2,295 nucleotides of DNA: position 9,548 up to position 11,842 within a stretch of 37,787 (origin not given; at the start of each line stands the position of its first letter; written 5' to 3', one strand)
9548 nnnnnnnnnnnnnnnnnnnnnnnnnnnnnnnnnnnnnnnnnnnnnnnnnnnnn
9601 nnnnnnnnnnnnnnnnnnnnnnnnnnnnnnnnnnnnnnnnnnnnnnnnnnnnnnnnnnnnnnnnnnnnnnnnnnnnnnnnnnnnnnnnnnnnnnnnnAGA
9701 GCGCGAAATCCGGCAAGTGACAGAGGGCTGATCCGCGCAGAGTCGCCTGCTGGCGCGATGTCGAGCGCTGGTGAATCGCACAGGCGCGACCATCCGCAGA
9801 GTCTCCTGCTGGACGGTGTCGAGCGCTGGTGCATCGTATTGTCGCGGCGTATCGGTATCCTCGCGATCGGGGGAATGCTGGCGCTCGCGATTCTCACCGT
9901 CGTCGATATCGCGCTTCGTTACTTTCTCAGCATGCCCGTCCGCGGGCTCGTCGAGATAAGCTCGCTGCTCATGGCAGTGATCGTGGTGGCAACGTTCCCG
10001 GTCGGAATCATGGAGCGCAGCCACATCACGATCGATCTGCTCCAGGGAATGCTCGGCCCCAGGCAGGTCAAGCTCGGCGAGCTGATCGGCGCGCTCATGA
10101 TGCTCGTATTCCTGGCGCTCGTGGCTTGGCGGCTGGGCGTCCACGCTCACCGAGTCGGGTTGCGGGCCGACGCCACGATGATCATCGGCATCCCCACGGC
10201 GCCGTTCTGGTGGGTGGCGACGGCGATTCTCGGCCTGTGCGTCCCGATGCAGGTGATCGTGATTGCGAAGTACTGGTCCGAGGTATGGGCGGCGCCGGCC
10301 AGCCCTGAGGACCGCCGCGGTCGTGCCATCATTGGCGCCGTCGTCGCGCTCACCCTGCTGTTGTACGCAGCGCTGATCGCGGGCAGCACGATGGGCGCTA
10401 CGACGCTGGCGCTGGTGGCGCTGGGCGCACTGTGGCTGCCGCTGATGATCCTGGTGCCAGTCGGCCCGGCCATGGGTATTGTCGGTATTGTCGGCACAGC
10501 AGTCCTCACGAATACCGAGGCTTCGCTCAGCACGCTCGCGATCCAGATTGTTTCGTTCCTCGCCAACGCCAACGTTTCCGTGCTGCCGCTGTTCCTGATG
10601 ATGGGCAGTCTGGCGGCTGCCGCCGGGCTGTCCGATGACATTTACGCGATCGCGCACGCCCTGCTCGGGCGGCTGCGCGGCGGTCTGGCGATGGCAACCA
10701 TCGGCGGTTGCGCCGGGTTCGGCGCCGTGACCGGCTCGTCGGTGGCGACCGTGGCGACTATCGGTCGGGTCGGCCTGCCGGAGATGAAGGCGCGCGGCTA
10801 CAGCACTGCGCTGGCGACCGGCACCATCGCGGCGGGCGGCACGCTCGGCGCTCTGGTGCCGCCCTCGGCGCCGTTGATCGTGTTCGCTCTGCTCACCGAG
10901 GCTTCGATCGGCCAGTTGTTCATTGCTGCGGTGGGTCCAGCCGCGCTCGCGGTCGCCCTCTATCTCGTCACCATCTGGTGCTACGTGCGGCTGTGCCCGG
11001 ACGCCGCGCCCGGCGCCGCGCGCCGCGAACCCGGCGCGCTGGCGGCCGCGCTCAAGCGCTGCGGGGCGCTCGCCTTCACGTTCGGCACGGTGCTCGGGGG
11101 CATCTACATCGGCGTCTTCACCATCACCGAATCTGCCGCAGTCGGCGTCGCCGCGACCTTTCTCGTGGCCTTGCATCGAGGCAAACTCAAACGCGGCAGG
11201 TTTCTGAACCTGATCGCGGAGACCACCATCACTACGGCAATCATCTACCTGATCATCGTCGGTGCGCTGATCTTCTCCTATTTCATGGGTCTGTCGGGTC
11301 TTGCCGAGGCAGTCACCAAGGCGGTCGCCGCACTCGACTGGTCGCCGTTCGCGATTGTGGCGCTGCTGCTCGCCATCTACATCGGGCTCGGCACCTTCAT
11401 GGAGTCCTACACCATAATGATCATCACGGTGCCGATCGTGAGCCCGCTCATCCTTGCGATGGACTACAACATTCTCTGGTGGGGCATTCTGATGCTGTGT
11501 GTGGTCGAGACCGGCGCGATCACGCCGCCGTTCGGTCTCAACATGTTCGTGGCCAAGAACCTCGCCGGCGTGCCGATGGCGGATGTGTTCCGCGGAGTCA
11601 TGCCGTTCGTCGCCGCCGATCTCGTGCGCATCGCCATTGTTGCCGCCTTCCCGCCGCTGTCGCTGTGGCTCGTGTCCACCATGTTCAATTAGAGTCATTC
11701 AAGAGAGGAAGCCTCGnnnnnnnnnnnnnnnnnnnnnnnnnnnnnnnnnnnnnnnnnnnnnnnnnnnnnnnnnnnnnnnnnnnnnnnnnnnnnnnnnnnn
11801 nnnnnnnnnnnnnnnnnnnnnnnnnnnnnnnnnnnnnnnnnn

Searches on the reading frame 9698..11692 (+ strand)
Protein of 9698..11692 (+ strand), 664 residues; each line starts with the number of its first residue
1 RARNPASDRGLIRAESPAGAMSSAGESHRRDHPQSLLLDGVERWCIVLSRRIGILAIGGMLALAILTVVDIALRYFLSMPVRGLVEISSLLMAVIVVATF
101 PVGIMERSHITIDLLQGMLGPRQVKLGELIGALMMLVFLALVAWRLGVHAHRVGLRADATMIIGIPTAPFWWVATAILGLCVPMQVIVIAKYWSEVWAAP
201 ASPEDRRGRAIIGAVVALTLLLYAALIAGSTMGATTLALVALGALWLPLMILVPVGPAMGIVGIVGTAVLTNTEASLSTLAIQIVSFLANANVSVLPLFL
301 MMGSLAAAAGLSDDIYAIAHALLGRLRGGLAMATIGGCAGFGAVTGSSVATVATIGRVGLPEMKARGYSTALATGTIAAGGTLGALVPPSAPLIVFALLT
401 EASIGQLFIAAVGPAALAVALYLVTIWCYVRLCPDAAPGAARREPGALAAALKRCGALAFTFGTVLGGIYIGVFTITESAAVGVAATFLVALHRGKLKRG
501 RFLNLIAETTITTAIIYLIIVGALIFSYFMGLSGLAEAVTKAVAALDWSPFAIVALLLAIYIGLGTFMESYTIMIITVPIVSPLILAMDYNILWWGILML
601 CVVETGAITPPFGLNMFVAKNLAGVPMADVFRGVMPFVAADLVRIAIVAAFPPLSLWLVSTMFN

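Call 42: search_protein_families(library=pfam, proteins=[window:9698-11692:+], max_evalue=0.00001)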
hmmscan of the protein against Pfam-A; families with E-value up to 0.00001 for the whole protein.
window:9698-11692:+ (664 aa): 2 families
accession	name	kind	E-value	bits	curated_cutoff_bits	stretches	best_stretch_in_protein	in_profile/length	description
PF06808.19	DctM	-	2.7e-77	260.8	23.8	1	244-653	3-412/413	Tripartite ATP-independent periplasmic transporter, DctM component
PF04290.18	DctQ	-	5.2e-14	52.7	28.3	1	63-186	1-123/132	Tripartite ATP-independent periplasmic transporters, DctQ component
